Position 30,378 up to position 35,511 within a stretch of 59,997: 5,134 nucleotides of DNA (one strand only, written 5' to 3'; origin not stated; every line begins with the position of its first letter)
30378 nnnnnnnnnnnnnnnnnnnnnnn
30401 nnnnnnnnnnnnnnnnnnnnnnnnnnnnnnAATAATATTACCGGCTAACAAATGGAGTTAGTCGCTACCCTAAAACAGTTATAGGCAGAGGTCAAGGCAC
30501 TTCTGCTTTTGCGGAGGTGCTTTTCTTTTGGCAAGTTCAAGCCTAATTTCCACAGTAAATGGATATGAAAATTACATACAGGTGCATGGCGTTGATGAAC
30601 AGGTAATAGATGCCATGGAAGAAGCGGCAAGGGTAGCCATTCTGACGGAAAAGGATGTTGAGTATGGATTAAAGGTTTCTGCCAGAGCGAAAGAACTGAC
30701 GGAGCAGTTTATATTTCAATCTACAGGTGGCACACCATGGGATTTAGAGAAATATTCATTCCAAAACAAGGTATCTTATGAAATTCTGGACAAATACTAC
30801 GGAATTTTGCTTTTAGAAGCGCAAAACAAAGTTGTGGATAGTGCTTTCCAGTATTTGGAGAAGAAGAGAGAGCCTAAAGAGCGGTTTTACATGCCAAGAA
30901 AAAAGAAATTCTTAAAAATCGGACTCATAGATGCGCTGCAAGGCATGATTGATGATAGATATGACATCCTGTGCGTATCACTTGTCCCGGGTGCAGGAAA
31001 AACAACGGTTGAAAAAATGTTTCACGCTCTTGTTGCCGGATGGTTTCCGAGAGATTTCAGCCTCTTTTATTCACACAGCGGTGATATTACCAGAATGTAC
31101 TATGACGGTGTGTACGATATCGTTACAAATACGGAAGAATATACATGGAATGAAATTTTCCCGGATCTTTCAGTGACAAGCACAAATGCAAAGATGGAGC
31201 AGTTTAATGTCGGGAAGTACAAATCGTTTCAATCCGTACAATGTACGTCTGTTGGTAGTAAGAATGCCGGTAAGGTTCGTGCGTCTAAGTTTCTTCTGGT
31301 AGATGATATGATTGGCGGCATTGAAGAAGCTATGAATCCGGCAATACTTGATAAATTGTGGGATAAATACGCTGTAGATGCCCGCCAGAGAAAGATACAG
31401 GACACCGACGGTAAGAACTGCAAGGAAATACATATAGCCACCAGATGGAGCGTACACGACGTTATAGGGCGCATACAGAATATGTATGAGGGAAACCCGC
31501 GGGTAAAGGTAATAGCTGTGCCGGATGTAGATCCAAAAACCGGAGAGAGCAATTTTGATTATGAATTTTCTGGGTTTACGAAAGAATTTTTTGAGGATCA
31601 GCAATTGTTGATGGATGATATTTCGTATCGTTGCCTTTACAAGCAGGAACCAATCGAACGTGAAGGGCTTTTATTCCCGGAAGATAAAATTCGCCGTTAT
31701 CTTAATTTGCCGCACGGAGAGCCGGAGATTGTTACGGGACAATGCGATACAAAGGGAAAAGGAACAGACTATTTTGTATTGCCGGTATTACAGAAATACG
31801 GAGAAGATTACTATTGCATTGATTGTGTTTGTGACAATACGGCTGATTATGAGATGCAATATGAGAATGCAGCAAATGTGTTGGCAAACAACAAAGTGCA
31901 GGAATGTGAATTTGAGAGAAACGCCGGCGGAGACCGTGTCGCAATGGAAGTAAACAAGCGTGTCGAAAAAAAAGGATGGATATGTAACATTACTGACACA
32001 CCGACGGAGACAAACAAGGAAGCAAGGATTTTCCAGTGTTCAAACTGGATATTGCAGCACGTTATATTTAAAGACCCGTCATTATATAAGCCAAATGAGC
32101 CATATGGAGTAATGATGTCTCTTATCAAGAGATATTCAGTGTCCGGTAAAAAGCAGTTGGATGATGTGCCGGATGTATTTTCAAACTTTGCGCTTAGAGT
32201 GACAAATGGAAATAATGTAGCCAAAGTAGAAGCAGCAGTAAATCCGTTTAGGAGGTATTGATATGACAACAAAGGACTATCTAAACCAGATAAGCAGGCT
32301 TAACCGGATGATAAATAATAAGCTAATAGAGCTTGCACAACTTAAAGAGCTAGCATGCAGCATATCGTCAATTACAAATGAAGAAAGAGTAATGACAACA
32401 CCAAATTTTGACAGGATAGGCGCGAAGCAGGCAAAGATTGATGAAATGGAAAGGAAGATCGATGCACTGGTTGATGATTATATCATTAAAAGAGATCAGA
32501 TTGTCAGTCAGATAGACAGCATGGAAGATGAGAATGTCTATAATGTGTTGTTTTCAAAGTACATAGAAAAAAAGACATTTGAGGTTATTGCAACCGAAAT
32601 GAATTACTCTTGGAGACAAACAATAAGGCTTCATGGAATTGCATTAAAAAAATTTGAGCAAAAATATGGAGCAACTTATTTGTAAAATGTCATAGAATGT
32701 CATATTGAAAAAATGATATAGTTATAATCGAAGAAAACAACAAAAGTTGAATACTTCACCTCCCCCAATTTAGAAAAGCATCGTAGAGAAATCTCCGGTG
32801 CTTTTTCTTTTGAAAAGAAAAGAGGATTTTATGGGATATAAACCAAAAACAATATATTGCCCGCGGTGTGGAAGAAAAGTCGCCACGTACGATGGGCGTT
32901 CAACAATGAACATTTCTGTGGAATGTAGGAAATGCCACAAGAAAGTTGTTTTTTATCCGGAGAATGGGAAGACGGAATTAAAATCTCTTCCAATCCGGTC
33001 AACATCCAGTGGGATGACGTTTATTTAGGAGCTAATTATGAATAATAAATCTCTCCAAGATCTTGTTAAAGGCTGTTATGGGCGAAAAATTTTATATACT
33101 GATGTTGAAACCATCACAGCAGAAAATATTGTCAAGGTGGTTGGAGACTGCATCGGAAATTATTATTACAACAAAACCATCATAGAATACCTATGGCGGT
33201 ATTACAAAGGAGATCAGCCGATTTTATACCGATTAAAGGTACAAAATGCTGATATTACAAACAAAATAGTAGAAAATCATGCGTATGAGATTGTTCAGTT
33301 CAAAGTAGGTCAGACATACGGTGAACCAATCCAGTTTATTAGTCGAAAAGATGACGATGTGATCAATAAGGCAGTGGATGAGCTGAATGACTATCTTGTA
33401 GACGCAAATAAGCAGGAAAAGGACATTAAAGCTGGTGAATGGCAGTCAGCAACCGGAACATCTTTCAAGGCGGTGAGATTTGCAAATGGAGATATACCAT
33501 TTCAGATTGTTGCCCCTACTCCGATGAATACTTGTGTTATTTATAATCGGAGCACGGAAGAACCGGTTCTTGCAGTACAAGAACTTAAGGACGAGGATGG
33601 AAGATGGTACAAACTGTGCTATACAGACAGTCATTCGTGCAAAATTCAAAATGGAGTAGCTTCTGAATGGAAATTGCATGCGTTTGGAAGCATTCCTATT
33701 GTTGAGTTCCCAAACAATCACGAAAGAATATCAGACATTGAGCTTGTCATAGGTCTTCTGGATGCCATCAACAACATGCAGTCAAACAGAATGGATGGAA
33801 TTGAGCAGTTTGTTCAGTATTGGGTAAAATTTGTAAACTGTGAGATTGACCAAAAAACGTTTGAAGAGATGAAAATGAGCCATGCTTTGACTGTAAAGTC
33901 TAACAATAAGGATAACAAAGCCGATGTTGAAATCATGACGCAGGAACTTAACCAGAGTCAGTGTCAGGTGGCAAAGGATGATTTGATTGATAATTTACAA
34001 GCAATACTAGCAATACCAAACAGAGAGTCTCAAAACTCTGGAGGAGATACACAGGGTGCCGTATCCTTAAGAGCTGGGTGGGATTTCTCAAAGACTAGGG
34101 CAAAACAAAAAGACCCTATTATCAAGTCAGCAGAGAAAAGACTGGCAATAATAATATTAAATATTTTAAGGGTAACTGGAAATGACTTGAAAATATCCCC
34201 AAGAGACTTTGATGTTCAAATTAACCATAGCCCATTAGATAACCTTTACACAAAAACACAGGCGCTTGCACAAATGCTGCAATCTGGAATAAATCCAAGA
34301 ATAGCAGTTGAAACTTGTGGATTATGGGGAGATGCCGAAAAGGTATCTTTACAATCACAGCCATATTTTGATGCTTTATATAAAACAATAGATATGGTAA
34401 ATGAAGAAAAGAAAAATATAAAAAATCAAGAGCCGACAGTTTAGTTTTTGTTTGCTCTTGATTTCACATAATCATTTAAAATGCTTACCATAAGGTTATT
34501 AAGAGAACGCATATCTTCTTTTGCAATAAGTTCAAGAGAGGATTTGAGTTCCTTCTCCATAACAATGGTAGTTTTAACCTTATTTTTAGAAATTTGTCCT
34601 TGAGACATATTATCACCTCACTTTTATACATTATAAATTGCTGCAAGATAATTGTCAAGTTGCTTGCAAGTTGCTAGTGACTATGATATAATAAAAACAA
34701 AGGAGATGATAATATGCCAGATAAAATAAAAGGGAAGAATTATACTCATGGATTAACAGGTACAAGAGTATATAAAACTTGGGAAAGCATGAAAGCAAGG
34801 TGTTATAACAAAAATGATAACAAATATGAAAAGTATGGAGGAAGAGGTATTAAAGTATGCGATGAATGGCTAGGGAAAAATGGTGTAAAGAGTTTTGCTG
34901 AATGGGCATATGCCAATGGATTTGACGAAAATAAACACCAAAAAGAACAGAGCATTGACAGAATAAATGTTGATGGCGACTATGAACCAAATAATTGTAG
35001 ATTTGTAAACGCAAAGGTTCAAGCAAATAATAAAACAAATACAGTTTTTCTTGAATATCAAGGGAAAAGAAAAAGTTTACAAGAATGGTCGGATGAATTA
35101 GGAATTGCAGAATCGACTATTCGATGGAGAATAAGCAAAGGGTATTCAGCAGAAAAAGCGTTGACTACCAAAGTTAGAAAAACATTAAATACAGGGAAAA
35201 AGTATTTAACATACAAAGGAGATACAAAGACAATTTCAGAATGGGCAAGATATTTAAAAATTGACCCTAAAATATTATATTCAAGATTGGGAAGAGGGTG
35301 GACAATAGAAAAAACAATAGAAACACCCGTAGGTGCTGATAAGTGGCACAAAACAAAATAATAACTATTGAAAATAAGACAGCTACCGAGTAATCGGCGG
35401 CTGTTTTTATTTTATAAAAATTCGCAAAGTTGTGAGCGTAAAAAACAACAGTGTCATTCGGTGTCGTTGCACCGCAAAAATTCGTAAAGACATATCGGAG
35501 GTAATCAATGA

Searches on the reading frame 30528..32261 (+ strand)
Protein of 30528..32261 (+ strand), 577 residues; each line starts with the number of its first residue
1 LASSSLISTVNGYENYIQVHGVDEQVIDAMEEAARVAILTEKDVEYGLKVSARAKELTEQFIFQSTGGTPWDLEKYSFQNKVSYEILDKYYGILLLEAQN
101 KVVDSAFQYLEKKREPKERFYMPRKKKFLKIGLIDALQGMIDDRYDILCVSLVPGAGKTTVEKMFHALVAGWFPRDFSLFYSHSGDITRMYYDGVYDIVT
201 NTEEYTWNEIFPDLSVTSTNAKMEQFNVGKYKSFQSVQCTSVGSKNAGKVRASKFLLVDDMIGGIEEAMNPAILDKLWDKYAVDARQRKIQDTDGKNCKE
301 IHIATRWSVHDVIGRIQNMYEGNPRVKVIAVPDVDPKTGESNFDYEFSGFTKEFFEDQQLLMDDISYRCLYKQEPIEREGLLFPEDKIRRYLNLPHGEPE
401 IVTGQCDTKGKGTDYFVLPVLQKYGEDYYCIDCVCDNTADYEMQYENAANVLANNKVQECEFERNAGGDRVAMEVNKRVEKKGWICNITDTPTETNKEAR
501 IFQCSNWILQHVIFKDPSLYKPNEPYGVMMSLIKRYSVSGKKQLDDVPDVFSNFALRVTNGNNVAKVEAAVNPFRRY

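Call 36: search_protein_families(library=phrogs, proteins=[window:30528-32261:+], max_evalue=0.00001)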
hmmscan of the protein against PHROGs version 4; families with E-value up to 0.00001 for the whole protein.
window:30528-32261:+ (577 aa): 4 families
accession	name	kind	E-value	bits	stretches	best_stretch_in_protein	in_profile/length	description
phrog_38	-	head and packaging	5.1e-42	145.5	1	133-567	297-712/760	terminase large subunit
phrog_30251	-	head and packaging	5.8e-25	88.7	1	93-546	7-448/799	terminase large subunit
phrog_4758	-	head and packaging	1.5e-12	48.4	1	132-333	44-235/243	terminase large subunit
phrog_5573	-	head and packaging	1.2e-11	45.6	1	351-517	33-197/250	terminase large subunit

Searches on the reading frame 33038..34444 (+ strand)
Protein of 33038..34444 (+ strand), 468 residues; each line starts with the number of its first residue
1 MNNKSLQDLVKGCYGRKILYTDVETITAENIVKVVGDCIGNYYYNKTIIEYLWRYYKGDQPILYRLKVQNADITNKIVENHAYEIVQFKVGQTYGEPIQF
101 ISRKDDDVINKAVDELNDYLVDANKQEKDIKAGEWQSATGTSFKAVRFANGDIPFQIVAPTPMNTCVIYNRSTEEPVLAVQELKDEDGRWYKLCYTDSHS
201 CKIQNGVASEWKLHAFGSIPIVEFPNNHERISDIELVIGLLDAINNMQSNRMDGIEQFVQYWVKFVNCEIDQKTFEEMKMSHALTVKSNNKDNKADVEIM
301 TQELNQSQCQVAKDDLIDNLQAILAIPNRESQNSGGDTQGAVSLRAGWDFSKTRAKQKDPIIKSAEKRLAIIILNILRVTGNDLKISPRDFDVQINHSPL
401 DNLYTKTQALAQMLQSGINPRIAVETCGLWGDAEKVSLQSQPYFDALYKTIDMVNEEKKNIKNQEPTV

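Call 36: search_protein_families(library=phrogs, proteins=[window:33038-34444:+], max_evalue=0.00001)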
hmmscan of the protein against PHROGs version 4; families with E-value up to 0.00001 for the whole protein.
window:33038-34444:+ (468 aa): 2 families
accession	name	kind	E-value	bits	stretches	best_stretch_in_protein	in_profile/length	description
phrog_64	-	head and packaging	1.6e-58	199.6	1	20-462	63-499/547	portal protein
phrog_8065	-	unknown function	1e-05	26.7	1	44-119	55-130/165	-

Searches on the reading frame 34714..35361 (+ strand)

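Call 36: search_protein_families(library=phrogs, proteins=[window:34714-35361:+], max_evalue=0.00001)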
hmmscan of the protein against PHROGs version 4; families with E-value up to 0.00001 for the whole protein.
window:34714-35361:+ (215 aa): 6 families
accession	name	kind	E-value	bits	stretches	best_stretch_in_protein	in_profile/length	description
phrog_3377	-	DNA, RNA and nucleotide metabolism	2.9e-60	204.5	2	10-157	5-144/196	HNH endonuclease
phrog_374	-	DNA, RNA and nucleotide metabolism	2e-42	146.8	1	8-154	261-400/617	HNH endonuclease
phrog_8790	-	DNA, RNA and nucleotide metabolism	1e-28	101.9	1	10-151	17-143/241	restriction endonuclease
phrog_2081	-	DNA, RNA and nucleotide metabolism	3.6e-25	90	1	6-159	91-255/433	HNH endonuclease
phrog_953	-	DNA, RNA and nucleotide metabolism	1.4e-15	58.6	1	12-107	217-305/420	HNH endonuclease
phrog_1065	-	unknown function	3.5e-10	41.1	1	115-209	53-145/192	-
